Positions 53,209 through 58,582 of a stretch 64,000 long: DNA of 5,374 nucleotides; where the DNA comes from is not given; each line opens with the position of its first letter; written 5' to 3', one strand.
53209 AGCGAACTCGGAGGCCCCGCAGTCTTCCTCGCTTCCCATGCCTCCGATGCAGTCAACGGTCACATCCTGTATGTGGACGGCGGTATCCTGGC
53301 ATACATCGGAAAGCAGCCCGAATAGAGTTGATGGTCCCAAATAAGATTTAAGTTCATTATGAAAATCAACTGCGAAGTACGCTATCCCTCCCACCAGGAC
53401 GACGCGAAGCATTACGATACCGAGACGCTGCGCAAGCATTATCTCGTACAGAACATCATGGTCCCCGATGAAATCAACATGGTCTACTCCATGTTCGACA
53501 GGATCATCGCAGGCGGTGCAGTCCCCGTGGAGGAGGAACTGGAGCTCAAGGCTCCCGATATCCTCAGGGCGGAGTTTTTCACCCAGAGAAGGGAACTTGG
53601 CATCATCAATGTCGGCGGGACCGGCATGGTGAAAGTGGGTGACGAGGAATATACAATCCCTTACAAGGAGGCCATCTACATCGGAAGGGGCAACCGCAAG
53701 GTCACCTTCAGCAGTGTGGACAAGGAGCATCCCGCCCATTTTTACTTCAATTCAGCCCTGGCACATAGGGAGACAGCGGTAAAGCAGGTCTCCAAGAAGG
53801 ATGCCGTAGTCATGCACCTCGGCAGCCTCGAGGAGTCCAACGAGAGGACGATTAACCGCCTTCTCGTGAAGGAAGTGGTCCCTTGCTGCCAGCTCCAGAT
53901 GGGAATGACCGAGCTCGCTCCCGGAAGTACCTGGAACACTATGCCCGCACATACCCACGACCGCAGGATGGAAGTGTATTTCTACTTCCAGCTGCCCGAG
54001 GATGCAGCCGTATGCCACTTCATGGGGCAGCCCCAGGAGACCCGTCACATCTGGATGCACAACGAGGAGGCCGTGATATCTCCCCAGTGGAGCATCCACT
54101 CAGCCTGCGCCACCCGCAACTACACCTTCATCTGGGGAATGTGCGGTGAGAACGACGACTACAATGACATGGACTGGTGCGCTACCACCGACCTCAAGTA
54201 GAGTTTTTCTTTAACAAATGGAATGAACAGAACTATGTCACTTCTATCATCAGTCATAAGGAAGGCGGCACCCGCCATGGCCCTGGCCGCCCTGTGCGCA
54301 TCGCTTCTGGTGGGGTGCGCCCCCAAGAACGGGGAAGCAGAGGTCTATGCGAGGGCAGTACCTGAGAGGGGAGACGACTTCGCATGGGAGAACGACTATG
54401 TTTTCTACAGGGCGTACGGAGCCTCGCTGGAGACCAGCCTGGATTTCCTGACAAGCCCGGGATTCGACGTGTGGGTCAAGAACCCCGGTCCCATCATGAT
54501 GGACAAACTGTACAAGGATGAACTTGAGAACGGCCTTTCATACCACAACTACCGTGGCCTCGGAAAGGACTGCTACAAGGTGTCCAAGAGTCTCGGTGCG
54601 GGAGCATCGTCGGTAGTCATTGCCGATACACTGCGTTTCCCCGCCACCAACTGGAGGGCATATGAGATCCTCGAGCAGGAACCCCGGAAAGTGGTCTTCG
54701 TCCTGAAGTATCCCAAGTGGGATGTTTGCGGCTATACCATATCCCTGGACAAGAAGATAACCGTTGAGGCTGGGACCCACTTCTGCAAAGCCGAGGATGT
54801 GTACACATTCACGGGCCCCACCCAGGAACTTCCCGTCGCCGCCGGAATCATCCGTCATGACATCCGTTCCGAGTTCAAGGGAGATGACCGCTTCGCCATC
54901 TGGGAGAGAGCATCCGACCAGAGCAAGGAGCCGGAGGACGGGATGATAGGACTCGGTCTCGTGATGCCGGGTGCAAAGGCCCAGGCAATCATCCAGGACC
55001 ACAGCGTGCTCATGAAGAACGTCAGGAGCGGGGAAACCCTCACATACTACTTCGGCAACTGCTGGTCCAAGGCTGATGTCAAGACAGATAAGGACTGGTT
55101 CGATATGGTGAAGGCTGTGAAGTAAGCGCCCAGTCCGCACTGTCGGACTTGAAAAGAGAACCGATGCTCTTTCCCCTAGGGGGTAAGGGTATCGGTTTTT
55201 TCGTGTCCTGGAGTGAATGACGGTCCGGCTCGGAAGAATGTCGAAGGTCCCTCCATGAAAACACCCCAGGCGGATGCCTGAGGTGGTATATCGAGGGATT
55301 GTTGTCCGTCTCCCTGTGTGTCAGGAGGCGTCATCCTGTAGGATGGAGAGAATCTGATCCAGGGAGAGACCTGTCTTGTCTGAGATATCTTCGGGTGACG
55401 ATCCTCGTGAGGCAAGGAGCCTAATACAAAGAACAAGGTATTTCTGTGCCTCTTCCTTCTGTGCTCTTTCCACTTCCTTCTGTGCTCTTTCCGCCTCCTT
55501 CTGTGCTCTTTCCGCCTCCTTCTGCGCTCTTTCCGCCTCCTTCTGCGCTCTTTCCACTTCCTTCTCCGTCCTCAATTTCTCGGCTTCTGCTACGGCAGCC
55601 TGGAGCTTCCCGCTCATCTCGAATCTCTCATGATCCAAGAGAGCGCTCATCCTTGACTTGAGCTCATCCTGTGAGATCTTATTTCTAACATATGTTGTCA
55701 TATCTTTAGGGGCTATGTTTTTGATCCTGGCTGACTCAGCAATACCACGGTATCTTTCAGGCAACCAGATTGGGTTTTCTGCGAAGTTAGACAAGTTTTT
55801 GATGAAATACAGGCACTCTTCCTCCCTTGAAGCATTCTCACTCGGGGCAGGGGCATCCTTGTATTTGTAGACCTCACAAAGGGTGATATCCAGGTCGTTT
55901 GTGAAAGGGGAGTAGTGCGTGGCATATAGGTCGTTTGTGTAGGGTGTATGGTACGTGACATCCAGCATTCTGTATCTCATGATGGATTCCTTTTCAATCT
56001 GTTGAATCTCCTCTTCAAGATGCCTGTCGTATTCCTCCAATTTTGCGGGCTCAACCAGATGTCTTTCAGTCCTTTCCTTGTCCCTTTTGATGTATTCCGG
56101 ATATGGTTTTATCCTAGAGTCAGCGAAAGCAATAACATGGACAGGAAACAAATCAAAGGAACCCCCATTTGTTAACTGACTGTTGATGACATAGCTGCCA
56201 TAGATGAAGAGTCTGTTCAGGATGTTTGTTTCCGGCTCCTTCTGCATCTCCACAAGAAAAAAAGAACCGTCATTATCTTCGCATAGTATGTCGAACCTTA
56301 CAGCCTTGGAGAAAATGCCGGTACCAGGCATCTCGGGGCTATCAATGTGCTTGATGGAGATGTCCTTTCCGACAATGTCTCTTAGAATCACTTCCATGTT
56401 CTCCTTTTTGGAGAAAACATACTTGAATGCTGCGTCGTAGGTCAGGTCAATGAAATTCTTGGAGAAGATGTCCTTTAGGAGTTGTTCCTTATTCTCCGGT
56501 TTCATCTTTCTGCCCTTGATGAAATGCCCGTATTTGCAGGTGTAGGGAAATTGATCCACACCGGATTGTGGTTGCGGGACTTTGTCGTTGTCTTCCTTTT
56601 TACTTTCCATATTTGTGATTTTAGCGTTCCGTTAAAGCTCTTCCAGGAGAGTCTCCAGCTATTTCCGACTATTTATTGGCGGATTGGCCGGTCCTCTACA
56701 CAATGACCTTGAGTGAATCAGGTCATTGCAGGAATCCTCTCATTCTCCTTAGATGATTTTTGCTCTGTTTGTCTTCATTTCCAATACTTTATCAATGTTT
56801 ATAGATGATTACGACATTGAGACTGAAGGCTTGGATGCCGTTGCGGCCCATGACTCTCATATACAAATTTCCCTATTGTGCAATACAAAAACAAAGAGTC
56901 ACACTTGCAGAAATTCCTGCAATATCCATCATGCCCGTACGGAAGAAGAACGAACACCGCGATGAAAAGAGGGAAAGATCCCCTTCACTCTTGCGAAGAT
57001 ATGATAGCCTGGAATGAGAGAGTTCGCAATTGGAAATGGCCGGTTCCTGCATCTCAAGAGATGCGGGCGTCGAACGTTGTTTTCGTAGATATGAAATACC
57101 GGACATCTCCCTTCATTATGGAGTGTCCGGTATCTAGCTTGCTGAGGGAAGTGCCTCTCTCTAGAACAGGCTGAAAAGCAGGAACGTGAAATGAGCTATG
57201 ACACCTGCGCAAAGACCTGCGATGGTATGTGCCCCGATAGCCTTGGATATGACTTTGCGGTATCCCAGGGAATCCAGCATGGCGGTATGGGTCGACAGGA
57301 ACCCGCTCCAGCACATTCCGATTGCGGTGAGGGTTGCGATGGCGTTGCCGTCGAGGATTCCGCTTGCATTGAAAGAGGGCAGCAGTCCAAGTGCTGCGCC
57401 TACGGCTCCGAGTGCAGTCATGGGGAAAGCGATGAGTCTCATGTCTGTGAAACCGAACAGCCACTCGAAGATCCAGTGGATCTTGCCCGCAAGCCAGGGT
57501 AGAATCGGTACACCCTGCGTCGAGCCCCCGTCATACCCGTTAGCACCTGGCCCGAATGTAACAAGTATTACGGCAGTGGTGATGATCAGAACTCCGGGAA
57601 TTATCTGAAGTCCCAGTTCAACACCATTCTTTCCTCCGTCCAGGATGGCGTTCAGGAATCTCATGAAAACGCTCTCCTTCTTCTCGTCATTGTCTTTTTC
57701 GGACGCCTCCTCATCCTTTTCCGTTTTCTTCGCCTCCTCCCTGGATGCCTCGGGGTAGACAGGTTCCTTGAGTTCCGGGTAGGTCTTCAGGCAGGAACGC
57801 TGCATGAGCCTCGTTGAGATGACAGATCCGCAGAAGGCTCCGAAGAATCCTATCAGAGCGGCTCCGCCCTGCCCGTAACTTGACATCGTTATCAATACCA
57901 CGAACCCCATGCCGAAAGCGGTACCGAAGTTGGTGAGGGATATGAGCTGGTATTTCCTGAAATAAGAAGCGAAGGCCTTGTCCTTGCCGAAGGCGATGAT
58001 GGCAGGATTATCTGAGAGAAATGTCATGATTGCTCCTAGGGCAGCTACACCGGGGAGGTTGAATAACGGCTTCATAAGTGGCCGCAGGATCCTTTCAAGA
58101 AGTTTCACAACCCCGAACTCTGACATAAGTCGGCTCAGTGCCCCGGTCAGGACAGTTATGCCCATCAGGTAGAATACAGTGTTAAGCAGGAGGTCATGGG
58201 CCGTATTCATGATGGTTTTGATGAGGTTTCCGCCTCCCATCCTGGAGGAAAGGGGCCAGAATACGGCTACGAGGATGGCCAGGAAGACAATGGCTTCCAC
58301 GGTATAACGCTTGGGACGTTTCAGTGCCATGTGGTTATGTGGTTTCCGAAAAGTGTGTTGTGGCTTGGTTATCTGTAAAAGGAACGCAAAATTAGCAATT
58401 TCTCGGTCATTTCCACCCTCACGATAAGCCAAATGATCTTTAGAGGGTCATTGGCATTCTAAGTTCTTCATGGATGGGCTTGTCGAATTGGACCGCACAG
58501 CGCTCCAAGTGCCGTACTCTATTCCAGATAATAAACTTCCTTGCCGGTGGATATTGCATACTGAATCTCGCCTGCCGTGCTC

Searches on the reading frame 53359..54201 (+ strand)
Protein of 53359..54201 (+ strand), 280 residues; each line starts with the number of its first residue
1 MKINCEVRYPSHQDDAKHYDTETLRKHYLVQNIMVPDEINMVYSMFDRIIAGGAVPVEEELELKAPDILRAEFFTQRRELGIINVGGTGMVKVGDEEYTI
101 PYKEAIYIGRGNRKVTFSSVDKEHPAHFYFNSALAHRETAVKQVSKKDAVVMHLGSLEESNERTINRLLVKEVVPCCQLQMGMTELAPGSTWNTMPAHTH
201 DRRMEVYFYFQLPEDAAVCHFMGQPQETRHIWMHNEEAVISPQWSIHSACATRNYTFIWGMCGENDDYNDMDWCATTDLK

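Call 74: search_protein_families(library=pfam, proteins=[window:53359-54201:+], max_evalue=0.0001)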
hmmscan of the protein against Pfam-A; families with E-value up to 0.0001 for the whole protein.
window:53359-54201:+ (280 aa): 1 family
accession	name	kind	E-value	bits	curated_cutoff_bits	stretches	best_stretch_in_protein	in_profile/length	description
PF04962.18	KduI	-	2.5e-27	96.3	23.9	1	40-271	13-257/262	KduI/IolB family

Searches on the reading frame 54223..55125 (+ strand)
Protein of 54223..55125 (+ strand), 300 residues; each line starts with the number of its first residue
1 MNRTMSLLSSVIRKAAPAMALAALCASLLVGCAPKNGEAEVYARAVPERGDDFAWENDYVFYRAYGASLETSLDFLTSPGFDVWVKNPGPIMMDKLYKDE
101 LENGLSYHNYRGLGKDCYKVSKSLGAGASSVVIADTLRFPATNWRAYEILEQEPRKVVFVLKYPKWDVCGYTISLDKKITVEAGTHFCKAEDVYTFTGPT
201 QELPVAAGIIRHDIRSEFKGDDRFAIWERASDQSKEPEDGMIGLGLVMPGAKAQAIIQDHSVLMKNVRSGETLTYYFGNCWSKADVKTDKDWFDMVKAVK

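Call 74: search_protein_families(library=pfam, proteins=[window:54223-55125:+], max_evalue=0.0001)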
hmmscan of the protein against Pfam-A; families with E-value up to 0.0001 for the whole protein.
window:54223-55125:+ (300 aa): 1 family
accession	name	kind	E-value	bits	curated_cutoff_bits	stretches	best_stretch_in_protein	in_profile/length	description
PF16153.10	DUF4861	-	5e-50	171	22.3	1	46-299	119-370/380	Domain of unknown function (DUF4861)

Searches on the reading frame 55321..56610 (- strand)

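Call 31: search_protein_families(library=pfam, proteins=[window:55321-56610:-], max_evalue=0.0001)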
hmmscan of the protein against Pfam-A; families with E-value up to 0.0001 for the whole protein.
window:55321-56610:- (429 aa): 1 family
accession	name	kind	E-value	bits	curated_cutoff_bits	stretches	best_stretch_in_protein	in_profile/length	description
PF12784.13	PDDEXK_2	-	1.1e-14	55.1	27.4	1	58-170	3-122/229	PD-(D/E)XK nuclease family transposase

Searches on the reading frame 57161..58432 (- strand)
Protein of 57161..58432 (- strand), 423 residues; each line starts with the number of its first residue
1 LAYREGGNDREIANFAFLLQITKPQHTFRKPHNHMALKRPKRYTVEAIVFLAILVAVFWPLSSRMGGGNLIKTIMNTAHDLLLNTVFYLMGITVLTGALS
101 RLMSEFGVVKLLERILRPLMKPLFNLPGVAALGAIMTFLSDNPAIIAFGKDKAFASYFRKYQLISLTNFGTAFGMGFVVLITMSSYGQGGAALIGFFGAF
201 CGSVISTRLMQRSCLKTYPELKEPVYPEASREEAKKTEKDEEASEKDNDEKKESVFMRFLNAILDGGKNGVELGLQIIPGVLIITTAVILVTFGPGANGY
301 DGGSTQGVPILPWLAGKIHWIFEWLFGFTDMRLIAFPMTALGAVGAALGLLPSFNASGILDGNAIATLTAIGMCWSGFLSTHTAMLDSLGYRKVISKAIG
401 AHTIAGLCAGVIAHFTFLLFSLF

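Call 74: search_protein_families(library=pfam, proteins=[window:57161-58432:-], max_evalue=0.0001)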
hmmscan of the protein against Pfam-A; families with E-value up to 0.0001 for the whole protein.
window:57161-58432:- (423 aa): 1 family
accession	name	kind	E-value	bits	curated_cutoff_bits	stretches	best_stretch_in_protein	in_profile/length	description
PF07670.19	Gate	-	1.7e-07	32.1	29.6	1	87-183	2-100/104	Nucleoside recognition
